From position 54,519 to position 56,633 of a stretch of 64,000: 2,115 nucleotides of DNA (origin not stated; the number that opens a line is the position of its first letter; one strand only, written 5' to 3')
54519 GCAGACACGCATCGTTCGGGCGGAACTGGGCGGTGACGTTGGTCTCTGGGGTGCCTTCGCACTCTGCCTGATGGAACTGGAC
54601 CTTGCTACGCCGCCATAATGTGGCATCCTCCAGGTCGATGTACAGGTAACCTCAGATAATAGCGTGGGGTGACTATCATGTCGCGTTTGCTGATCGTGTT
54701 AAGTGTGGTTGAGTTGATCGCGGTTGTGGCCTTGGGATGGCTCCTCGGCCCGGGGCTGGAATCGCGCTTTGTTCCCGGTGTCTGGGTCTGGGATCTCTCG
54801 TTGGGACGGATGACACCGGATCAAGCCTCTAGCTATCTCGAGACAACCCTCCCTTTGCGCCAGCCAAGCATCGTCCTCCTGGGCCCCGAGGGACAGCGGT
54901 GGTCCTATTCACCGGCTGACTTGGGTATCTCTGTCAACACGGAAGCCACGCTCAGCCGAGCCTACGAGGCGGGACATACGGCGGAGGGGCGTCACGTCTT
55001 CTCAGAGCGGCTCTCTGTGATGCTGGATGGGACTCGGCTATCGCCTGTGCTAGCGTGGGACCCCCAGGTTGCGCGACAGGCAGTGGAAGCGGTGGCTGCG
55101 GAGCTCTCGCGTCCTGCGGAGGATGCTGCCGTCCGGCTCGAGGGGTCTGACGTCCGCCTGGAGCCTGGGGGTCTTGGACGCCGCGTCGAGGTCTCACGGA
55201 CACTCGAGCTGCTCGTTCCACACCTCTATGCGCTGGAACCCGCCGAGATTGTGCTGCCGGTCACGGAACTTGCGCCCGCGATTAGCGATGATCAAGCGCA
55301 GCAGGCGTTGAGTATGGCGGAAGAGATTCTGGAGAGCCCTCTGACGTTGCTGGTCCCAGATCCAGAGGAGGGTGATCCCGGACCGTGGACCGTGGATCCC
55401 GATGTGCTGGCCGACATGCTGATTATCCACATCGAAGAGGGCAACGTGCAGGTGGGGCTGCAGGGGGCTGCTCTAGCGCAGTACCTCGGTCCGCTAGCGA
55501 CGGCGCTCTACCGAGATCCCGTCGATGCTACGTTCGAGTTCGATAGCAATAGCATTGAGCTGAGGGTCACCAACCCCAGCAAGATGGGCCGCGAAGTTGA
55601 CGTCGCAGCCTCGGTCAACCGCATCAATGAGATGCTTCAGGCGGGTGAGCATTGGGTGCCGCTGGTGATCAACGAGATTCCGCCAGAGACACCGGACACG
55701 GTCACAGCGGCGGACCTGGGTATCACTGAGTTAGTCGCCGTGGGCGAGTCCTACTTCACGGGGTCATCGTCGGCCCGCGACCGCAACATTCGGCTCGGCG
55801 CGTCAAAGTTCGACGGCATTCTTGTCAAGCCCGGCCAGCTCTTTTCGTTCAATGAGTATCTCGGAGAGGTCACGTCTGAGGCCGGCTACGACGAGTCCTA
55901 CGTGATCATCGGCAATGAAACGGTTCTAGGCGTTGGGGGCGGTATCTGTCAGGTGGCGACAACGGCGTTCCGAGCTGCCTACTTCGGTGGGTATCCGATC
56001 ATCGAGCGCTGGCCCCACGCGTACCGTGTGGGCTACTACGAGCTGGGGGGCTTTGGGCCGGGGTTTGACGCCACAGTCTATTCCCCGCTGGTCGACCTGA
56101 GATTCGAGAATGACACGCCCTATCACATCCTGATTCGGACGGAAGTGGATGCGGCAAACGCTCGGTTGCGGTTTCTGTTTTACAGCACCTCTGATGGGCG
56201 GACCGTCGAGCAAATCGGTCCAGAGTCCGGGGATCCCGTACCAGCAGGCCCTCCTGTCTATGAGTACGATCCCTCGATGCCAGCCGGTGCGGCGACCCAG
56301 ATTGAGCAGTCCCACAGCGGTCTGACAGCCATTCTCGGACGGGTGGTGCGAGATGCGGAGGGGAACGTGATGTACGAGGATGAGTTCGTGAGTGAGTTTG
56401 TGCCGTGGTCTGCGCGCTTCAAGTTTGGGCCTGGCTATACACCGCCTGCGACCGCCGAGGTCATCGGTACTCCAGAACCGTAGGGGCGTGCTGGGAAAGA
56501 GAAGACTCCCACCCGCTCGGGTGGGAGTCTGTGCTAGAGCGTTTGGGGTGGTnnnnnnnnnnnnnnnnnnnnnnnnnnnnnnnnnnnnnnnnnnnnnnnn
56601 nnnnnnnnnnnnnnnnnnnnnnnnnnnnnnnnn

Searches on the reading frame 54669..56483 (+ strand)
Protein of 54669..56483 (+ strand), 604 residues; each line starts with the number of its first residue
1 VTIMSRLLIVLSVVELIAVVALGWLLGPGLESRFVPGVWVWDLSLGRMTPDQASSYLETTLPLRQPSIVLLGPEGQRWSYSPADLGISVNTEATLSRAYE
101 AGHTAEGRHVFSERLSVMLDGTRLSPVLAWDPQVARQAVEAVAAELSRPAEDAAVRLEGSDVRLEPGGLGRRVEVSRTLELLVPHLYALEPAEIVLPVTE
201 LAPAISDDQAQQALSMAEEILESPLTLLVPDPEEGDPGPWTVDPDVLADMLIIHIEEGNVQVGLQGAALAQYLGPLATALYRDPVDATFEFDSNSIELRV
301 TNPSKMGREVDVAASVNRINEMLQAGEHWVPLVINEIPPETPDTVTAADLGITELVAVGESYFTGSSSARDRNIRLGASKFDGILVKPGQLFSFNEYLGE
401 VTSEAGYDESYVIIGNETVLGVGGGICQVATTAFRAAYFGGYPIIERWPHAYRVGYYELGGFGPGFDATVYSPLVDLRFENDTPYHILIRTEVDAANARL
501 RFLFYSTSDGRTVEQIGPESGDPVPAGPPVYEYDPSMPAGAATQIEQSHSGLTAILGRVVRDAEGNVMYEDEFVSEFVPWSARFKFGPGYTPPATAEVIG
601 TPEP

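Call 64: search_protein_families(library=pfam, proteins=[window:54669-56483:+], max_evalue=0.00001)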
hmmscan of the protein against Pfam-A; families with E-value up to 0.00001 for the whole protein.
window:54669-56483:+ (604 aa): 2 families
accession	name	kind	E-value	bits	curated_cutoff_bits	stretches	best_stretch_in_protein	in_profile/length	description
PF04294.18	VanW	-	6.4e-40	136.1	27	1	370-500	2-127/130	VanW like protein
PF12229.13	PG_binding_4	-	1.5e-23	83.6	22.1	2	78-184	1-106/117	Putative peptidoglycan binding domain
